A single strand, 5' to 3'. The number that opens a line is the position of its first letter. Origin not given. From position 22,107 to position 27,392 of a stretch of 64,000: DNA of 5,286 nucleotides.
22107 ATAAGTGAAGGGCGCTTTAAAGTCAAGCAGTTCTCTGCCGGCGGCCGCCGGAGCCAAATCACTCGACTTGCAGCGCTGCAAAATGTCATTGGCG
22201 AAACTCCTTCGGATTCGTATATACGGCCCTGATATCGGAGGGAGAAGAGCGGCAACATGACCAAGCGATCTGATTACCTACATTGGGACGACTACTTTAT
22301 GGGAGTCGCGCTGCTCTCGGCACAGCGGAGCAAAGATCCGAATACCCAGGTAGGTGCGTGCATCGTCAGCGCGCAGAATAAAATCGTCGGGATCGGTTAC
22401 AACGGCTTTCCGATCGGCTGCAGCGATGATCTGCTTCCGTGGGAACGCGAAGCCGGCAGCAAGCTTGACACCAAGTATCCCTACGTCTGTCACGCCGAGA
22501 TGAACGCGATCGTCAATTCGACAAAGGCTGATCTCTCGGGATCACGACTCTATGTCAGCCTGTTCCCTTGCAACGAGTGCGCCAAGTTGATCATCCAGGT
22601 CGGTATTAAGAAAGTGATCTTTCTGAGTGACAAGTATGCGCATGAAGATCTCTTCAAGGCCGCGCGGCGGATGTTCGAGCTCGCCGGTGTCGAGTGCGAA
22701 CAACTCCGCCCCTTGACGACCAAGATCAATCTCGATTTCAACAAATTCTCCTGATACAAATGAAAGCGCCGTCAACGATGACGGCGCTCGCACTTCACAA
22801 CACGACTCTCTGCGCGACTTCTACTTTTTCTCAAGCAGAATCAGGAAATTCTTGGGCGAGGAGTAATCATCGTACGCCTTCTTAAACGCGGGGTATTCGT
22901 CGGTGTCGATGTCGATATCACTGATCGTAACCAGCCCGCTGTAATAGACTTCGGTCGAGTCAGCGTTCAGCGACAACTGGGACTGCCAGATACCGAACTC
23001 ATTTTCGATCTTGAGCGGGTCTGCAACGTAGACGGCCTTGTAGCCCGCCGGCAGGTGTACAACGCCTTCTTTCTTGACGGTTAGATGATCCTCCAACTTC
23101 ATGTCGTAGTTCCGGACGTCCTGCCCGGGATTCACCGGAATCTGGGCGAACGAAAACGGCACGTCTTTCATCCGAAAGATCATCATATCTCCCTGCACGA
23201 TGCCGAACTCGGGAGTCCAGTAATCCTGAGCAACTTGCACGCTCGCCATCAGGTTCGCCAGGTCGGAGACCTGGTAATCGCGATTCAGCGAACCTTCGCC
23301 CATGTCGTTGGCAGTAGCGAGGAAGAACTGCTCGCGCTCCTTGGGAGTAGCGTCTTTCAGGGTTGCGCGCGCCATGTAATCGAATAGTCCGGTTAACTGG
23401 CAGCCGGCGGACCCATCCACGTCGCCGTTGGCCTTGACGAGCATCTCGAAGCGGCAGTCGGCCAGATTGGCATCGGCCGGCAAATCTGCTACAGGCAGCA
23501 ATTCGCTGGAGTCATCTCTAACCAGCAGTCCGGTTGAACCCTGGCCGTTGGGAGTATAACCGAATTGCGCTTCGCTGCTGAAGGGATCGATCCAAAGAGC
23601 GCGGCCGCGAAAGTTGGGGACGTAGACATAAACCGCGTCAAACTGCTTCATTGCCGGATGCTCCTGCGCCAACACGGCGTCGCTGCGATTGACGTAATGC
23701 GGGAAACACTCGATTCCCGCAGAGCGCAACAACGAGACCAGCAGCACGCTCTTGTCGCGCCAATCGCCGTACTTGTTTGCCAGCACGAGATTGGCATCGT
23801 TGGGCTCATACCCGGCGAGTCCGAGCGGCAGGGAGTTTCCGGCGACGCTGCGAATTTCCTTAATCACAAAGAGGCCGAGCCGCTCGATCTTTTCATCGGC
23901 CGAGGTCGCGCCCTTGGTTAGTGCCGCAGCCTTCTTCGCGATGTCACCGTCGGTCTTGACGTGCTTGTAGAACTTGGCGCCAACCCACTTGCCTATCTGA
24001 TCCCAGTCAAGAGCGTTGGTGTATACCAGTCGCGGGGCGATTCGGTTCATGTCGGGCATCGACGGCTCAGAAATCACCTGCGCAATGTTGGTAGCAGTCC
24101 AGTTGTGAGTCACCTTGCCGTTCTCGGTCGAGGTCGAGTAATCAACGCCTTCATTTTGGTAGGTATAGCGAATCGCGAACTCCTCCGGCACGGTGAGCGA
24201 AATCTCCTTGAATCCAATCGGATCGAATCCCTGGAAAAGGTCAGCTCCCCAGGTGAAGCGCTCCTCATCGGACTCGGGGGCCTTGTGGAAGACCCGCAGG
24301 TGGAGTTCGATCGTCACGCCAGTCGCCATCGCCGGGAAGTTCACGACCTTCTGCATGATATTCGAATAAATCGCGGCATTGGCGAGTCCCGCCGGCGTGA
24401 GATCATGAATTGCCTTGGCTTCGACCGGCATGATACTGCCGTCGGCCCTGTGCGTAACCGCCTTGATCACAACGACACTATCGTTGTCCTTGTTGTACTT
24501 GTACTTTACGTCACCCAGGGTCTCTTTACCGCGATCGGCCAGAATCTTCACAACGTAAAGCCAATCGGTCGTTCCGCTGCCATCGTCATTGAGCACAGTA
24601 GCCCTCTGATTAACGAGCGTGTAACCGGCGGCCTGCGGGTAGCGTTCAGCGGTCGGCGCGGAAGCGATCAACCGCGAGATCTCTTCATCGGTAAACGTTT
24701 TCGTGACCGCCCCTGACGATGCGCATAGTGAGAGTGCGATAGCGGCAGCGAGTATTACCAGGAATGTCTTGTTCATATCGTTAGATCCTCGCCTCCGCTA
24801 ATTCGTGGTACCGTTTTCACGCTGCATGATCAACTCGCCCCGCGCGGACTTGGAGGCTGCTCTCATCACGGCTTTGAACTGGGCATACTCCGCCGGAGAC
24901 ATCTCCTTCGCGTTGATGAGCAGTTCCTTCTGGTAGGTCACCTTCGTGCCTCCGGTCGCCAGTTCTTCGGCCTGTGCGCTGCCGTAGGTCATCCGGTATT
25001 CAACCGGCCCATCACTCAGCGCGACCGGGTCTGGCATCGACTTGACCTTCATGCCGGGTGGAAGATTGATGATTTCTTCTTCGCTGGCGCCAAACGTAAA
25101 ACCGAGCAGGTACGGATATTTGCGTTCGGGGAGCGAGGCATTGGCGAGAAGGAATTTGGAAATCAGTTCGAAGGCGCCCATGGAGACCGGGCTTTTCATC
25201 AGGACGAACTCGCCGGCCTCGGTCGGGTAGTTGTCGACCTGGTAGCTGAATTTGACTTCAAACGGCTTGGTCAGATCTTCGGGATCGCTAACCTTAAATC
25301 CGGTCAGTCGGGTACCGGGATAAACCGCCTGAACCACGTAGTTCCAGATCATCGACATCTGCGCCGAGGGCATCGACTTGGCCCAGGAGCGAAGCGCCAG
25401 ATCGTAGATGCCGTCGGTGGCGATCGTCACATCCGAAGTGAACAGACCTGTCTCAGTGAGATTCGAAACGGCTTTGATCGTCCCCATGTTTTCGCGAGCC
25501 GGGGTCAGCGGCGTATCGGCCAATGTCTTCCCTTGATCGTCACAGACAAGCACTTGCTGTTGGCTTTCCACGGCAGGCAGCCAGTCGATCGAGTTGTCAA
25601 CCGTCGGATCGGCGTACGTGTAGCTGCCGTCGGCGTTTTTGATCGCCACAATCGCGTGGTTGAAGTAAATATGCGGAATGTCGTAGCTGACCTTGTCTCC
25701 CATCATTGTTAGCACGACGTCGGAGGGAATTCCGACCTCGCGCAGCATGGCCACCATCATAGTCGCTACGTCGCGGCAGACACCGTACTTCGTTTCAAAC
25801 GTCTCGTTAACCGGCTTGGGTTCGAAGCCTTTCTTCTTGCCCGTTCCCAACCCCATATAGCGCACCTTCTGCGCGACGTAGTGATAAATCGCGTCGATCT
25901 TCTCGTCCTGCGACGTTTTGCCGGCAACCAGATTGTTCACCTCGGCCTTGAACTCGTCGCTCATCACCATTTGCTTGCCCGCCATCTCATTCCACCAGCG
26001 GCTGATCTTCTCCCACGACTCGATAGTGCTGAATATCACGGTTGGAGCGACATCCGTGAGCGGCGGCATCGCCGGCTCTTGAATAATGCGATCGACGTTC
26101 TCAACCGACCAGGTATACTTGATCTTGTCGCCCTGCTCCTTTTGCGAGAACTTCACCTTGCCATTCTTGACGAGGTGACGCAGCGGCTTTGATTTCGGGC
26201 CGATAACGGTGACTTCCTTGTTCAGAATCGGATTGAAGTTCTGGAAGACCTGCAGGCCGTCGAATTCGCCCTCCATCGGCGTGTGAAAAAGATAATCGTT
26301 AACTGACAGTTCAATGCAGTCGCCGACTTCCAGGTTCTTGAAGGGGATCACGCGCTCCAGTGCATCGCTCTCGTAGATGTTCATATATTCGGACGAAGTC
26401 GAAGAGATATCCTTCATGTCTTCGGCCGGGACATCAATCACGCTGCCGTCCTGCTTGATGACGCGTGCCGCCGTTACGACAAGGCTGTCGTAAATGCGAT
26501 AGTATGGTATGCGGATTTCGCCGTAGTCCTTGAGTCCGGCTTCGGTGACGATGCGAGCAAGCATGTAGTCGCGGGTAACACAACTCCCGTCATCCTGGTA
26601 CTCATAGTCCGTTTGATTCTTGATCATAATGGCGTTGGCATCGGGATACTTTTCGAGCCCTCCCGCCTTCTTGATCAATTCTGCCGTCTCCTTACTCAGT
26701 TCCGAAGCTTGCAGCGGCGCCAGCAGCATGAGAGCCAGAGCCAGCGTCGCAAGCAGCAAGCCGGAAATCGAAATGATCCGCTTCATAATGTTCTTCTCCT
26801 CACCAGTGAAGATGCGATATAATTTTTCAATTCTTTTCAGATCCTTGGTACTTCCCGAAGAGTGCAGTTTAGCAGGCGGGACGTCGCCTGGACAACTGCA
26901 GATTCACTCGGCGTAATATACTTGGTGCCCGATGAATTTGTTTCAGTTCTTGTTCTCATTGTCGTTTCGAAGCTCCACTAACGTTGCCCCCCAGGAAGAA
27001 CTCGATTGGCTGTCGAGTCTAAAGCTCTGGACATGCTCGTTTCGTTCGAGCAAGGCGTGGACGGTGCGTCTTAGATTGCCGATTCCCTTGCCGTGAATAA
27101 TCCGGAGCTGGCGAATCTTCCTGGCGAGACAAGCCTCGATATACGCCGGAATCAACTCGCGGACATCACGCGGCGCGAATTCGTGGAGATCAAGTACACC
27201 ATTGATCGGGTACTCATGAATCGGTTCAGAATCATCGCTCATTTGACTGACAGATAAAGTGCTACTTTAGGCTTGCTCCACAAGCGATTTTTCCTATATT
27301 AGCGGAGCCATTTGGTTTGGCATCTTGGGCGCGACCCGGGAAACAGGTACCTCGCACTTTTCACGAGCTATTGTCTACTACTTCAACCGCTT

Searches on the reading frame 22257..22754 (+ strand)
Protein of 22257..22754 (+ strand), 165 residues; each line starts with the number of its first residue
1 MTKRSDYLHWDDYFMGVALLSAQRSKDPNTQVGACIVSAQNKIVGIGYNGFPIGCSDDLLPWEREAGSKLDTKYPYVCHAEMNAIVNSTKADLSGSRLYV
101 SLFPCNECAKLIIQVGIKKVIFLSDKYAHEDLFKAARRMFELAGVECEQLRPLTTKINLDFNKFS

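Call 18: search_protein_families(library=pfam, proteins=[window:22257-22754:+], max_evalue=0.001)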
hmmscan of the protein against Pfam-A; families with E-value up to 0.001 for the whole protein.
window:22257-22754:+ (165 aa): 3 families
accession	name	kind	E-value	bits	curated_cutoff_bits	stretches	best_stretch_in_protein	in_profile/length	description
PF00383.29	dCMP_cyt_deam_1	-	1.6e-26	92.6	25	1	9-123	2-101/102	Cytidine and deoxycytidylate deaminase zinc-binding region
PF14437.12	MafB19-deam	-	2e-12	47.6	27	1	10-125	3-102/142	MafB19-like deaminase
PF14439.12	Bd3614-deam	-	0.00036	21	38.5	1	77-131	34-92/113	Bd3614-like deaminase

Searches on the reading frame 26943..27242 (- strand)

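Call 13: search_protein_families(library=pfam, proteins=[window:26943-27242:-], max_evalue=0.01)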
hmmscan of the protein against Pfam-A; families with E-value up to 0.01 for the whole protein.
window:26943-27242:- (99 aa): 1 family
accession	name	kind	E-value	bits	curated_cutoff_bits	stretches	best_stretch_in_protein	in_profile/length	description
PF01713.27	Smr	-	1.5e-20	73.5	25.7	1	17-92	1-77/77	Smr domain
